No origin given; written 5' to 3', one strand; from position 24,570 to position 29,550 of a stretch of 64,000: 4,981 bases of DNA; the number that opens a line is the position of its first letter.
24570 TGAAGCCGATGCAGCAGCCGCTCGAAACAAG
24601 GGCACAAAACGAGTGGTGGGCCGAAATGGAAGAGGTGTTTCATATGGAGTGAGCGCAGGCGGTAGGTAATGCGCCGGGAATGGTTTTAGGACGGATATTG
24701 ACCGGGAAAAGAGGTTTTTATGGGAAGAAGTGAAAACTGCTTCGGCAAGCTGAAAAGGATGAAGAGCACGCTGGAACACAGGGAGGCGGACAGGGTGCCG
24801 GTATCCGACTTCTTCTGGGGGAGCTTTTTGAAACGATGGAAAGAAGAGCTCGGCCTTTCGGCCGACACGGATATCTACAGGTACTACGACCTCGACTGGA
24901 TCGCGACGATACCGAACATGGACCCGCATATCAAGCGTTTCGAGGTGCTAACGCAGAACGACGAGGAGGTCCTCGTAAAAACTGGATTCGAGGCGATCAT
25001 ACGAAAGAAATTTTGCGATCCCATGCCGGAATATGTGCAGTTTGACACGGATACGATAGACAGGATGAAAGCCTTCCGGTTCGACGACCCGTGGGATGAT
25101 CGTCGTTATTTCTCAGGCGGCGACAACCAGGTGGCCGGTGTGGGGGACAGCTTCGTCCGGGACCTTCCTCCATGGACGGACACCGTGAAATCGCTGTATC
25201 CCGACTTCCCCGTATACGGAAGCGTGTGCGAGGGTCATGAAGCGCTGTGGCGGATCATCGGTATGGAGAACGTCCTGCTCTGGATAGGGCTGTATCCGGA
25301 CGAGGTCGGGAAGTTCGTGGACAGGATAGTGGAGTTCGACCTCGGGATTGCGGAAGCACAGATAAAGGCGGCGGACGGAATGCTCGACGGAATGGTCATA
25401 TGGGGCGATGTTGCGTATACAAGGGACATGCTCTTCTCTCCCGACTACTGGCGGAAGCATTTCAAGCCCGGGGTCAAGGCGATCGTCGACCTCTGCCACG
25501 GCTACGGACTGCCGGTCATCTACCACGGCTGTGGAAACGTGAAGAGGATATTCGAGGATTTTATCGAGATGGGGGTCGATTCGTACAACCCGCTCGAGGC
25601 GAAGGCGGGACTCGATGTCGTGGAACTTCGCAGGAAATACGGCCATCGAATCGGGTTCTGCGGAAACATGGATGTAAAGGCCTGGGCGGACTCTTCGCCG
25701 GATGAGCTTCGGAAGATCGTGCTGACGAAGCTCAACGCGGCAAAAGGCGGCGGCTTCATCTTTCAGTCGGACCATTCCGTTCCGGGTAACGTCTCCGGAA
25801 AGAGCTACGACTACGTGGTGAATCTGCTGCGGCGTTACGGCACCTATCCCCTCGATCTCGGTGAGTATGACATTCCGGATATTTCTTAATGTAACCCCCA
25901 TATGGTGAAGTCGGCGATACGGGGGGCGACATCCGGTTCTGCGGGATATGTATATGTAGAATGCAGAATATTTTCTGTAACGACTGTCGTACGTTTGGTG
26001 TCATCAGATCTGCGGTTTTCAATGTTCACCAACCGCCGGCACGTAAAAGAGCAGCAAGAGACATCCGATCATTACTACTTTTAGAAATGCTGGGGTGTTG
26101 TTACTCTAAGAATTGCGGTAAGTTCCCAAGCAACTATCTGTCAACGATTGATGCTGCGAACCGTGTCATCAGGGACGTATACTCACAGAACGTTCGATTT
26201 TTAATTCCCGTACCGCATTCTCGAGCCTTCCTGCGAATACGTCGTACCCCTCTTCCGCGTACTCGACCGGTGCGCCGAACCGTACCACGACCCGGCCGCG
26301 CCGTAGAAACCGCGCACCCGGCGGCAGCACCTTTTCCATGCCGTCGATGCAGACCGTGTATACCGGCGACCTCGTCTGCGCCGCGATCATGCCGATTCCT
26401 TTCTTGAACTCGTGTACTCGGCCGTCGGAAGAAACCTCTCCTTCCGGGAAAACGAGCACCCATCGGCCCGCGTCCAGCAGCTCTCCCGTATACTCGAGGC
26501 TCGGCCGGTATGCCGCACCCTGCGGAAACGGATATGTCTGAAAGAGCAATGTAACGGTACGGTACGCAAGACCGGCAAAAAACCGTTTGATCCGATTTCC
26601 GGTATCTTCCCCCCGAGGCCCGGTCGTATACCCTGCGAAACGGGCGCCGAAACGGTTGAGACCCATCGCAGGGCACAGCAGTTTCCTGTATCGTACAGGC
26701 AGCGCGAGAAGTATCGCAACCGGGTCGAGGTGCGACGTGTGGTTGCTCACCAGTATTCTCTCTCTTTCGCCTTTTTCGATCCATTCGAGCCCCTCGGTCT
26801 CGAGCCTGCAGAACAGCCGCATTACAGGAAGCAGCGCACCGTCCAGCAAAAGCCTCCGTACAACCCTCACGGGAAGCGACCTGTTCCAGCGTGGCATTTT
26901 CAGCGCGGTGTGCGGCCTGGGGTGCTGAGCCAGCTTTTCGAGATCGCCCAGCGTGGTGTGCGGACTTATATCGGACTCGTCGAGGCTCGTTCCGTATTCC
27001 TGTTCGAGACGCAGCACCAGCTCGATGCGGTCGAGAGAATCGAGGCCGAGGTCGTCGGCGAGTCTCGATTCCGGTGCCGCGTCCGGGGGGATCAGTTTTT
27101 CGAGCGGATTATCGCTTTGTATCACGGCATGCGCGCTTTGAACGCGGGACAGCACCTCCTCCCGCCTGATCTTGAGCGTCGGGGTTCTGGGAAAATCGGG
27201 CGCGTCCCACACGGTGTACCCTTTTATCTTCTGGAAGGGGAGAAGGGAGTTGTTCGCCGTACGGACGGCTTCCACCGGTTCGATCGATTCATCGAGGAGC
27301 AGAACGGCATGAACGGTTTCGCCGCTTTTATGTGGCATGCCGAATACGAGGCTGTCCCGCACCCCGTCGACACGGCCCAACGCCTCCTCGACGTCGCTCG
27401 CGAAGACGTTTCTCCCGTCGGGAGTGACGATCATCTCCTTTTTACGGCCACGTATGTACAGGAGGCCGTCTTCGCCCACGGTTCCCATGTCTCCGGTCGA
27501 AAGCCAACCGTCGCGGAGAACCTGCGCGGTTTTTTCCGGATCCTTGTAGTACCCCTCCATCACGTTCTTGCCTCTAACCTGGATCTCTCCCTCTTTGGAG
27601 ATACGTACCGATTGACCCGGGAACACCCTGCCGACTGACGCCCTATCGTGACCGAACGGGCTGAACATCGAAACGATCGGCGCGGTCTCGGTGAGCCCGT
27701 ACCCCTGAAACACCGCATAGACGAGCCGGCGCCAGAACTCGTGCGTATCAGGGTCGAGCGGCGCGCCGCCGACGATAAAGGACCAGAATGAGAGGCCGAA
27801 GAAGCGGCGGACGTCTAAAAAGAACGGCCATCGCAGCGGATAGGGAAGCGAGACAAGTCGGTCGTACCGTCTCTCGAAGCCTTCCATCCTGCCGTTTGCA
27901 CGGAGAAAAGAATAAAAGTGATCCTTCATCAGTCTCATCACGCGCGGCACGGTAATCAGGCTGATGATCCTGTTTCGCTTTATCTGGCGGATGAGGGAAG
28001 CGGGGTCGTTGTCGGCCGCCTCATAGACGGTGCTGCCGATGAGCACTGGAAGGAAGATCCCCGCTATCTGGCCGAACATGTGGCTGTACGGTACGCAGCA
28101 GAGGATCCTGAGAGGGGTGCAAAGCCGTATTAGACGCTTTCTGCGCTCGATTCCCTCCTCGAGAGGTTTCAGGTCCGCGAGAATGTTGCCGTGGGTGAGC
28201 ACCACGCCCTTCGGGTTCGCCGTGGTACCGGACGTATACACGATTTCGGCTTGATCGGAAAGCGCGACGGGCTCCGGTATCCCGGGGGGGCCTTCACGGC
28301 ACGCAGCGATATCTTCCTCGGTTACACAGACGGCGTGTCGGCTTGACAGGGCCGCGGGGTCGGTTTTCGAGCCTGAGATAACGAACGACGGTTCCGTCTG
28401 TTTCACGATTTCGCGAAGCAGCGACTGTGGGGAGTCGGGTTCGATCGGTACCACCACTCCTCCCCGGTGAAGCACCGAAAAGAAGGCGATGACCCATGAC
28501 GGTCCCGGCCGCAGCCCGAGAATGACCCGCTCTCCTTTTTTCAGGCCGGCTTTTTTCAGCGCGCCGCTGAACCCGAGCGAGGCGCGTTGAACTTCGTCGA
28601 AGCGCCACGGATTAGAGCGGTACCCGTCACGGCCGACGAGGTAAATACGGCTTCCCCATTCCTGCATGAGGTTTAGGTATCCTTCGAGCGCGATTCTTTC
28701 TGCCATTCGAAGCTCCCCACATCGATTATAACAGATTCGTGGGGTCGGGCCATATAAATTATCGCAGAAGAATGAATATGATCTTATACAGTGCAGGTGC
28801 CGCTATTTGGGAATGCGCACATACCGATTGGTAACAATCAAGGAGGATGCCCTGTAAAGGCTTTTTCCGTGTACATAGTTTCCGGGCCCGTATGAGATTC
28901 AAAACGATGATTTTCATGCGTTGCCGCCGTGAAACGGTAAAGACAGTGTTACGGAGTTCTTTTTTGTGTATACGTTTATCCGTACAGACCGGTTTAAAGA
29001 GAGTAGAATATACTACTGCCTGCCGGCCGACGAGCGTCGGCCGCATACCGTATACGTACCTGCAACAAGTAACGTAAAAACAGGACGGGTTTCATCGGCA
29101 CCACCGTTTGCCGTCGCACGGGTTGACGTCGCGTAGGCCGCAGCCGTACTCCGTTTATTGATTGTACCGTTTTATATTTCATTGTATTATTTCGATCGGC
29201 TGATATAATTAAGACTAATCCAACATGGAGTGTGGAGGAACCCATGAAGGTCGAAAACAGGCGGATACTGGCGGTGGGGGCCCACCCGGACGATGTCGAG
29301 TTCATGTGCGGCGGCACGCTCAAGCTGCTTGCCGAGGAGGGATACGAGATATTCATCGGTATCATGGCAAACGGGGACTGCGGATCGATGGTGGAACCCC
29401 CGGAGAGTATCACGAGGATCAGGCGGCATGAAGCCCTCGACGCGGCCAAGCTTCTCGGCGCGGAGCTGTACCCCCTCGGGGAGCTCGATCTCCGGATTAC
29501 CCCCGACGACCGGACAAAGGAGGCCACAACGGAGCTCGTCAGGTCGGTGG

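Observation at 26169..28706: Single 845-aa ORF fusing an acyl-AMP ligase, an ACP-like carrier domain and a PlsC-type acyltransferase, in reversed Aas order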

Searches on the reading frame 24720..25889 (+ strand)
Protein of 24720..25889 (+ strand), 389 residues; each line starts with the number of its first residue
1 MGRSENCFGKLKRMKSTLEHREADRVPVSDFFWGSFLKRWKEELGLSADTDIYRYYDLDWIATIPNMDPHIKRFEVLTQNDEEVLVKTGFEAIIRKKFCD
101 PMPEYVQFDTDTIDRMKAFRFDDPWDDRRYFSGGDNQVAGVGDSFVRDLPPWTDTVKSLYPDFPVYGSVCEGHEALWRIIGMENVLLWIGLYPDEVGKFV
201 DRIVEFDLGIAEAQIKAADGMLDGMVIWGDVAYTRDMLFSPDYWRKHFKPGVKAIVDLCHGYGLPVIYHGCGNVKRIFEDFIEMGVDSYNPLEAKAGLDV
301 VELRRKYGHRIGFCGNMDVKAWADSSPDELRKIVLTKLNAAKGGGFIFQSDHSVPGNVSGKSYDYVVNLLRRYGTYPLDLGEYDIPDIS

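Call 7: search_protein_families(library=pfam, proteins=[window:24720-25889:+], max_evalue=0.001)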
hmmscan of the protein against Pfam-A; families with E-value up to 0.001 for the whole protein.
window:24720-25889:+ (389 aa): 1 family
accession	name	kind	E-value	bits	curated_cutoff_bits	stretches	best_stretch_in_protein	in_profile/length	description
PF01208.23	URO-D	-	1.4e-17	64.2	23.9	1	157-373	131-346/346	Uroporphyrinogen decarboxylase (URO-D)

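Call 8: search_protein_families(library=ncbifam, proteins=[window:24720-25889:+], max_evalue=0.001)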
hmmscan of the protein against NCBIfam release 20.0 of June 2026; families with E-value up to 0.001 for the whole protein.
window:24720-25889:+ (389 aa): 5 families
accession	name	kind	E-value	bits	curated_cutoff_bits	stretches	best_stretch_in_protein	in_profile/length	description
NF004889.0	PRK06252.1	subfamily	3e-09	36.3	244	1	162-331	138-297/340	methylcobalamin:coenzyme M methyltransferase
TIGR01463.1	mtaA_cmuA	subfamily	1.6e-08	34.2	235.4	1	176-321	151-288/340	MtaA/CmuA family methyltransferase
NF040654.1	MtaA_Meth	equivalog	7.9e-06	25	400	1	164-318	138-282/337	methylcobamide:CoM methyltransferase MtaA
NF041608.1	methylcob_mtaseMtbA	equivalog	1.3e-05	24.4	600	1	198-289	173-259/339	methylcobamide:CoM methyltransferase MtbA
NF002119.0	PRK00957.1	equivalog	0.00032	19.9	258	1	249-339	176-267/306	methionine synthase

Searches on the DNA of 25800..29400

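Call 53: search_rna_families(source=window, start=25800, end=29400, threshold=evalue, max_evalue=1)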
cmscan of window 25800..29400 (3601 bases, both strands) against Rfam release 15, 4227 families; matches with E-value up to 1: 1.
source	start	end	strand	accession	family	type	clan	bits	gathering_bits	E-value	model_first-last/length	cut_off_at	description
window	27391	27447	+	RF02499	Atu_C4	Gene; sRNA;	-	24.2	80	0.13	1-70/70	no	Rhizobiales sRNA Atu_C4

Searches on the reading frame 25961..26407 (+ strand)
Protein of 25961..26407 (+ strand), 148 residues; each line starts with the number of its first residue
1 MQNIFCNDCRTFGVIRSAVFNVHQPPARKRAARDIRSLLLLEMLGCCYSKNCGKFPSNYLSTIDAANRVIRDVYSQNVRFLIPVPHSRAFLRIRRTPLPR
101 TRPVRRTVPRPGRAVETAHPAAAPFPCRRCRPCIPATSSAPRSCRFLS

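Call 7: search_protein_families(library=pfam, proteins=[window:25961-26407:+], max_evalue=0.001)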
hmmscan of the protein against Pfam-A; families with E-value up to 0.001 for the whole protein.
window:25961-26407:+ (148 aa): 0 families

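Call 8: search_protein_families(library=ncbifam, proteins=[window:25961-26407:+], max_evalue=0.001)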
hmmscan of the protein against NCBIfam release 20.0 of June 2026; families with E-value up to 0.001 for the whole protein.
window:25961-26407:+ (148 aa): 0 families

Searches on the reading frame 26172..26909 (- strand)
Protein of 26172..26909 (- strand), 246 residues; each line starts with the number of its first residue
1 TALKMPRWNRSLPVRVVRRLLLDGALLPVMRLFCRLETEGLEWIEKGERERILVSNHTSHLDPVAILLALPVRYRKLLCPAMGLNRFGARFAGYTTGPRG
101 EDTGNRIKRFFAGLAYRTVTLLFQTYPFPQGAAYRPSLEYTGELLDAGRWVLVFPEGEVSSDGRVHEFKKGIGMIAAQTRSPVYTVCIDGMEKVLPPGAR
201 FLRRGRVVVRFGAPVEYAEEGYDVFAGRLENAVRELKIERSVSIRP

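Call 24: search_solved_structures(query=window:26172-26903:-, max_evalue=10, show_alignments=3)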
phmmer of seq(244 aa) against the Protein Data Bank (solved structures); distinct sequences matched with E-value up to 10: 4.
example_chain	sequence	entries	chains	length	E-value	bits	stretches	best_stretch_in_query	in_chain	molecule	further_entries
5kym_A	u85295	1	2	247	7.7e-09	38.5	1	139-215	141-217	1-acyl-sn-glycerol-3-phosphate acyltransferase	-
1z1z_A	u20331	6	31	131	1.2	11.6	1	120-149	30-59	Minor tail protein U | Tail tube terminator protein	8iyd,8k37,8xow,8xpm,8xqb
3fzb_A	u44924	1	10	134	1.3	11.6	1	119-149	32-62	Minor tail protein U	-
3fz2_A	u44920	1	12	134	1.3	11.5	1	119-149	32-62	Minor tail protein U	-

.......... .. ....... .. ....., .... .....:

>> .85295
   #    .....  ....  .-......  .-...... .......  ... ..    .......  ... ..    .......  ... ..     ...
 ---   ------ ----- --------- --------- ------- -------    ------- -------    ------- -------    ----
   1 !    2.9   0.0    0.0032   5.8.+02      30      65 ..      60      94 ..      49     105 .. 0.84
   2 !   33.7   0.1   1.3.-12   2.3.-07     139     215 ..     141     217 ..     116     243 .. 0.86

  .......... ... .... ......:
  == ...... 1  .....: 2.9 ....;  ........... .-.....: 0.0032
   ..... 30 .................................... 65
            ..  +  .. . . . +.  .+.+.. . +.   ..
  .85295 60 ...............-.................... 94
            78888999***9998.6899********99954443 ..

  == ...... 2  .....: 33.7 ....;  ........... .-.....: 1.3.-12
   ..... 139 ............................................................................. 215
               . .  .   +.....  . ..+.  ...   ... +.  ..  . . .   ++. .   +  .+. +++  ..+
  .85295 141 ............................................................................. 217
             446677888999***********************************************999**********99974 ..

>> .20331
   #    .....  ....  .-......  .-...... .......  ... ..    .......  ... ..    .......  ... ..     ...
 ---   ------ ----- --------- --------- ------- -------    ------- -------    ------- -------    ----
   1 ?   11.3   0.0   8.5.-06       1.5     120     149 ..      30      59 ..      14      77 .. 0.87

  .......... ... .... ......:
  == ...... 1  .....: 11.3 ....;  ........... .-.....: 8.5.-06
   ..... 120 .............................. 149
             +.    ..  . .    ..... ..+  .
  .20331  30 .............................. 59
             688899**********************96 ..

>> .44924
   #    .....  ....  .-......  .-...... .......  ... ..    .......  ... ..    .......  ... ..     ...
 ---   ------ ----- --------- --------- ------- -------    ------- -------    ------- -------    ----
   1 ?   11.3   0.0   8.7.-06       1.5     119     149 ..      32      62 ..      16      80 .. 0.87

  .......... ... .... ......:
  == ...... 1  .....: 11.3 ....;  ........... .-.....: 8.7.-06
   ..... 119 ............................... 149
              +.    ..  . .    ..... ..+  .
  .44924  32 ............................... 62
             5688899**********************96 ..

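Call 40: search_protein_representatives(protein=window:26172-26909:-)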
Query: 246 residues. Proteins with E-value up to 0.001 (for the whole library): 8974; up to 1e-10: 1347; up to 1e-30: 55. The best 150 are listed.
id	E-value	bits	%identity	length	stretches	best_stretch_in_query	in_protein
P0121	7.8e-73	261.2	58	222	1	27-237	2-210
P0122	2.3e-72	259.7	55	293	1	3-236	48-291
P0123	4.0e-62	226.1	52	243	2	105-237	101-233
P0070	2.2e-59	217.2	47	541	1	3-237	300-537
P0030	1.2e-58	214.7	48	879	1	3-237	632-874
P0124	4.8e-47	176.7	45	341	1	1-243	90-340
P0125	5.8e-42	160.1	45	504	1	5-237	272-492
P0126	5.0e-41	157.0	44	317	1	3-237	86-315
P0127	1.6e-39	152.1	48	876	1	5-215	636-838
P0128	5.7e-38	147.0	42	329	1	4-215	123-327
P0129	2.4e-37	144.9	40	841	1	3-235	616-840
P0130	3.1e-37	144.6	44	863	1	3-215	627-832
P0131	9.7e-37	143.0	39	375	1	5-236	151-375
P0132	1.0e-36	142.9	40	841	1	4-236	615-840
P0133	2.6e-36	141.6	44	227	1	5-236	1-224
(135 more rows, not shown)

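Call 43: search_protein_families(library=ncbifam, proteins=[window:26172-26909:-], max_evalue=1)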
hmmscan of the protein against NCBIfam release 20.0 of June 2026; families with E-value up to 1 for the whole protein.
window:26172-26909:- (246 aa): 8 families
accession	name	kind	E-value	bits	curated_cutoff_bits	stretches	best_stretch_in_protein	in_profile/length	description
NF006386.0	PRK08633.1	equivalog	3.8e-11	41.5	1221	2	119-191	483-554/1147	acyl-[ACP]--phospholipid O-acyltransferase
NF005291.0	PRK06814.1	equivalog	4.7e-11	41.4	1349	2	146-193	521-568/1140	acyl-[ACP]--phospholipid O-acyltransferase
TIGR00530.1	AGP_acyltrn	subfamily_domain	1.4e-10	41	102.95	2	135-188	76-129/130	1-acylglycerol-3-phosphate O-acyltransferase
NF005959.0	PRK08043.1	equivalog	1e-06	27.3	886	1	144-193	93-142/719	bifunctional acyl-ACP--phospholipid O-acyltransferase/long-chain-fatty-acid--ACP ligase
NF052553.1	LyOrLpactfOlsABRUA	equivalog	0.0009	18.5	300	0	142-172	130-160/263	lyso-ornithine lipid O-acyltransferase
NF052615.1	orn_lipid_OlsF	equivalog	0.026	13.1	620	1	133-191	137-199/570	bifunctional ornithine lipid synthase OlsF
NF052552.1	LyOrLpactfOlsARHOCB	equivalog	0.035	13.1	300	0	144-170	152-178/271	lyso-ornithine lipid O-acyltransferase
NF011593.0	PRK15018.1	equivalog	0.21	11.3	501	1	151-224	142-213/245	1-acylglycerol-3-phosphate O-acyltransferase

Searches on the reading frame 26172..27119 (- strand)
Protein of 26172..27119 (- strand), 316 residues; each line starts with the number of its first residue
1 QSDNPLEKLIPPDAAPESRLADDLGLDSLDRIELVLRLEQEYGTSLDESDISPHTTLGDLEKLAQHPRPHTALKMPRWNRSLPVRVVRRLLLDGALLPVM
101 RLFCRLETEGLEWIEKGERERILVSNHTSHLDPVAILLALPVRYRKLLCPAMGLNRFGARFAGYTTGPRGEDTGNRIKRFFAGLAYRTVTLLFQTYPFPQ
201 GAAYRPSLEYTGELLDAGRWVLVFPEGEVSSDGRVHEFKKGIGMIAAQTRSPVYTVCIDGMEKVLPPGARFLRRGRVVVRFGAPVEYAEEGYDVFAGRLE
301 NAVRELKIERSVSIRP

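Call 43: search_protein_families(library=ncbifam, proteins=[window:26172-27119:-], max_evalue=1)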
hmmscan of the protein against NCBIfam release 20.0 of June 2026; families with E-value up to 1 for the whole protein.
window:26172-27119:- (316 aa): 23 families
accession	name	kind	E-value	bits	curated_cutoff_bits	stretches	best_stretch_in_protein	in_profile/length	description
NF006386.0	PRK08633.1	equivalog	8.9e-11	40.2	1221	2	189-261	483-554/1147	acyl-[ACP]--phospholipid O-acyltransferase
NF005291.0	PRK06814.1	equivalog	9.9e-11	40.3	1349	2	216-263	521-568/1140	acyl-[ACP]--phospholipid O-acyltransferase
TIGR00530.1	AGP_acyltrn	subfamily_domain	2.9e-10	40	102.95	1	205-258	76-129/130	1-acylglycerol-3-phosphate O-acyltransferase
NF002148.0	PRK00982.1-2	subfamily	2.6e-09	36.8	71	1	15-60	25-70/79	acyl carrier protein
TIGR00517.1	acyl_carrier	equivalog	8.4e-08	32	70.45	1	14-58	23-67/77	acyl carrier protein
NF002150.0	PRK00982.1-4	subfamily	1.5e-06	28.3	66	1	16-60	27-71/80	acyl carrier protein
NF005959.0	PRK08043.1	equivalog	2.2e-06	26.2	886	1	214-263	93-142/719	bifunctional acyl-ACP--phospholipid O-acyltransferase/long-chain-fatty-acid--ACP ligase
NF002149.0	PRK00982.1-3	equivalog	2.5e-06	27.3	106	1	16-51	25-60/78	acyl carrier protein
NF002151.0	PRK00982.1-5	equivalog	3.7e-06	27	92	1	16-59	25-68/78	acyl carrier protein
NF006031.0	PRK08172.1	equivalog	4e-06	27.4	76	1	16-60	26-70/82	acyl carrier protein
NF004533.0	PRK05883.1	equivalog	2.1e-05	24.3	72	1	15-62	44-91/100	acyl carrier protein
NF058660.1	cispen_ACP_AmcB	equivalog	8.5e-05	22.7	80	1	16-63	25-74/80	cispentacin biosynthesis acyl carrier protein AmcB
NF003757.0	PRK05350.1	equivalog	0.00021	21.4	65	1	12-49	24-61/83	acyl carrier protein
NF009104.0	PRK12449.1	equivalog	0.00037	20.4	70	1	15-60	26-71/80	acyl carrier protein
NF040636.1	AcpM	exception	0.00095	19.1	146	1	14-61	25-72/93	meromycolate extension acyl carrier protein AcpM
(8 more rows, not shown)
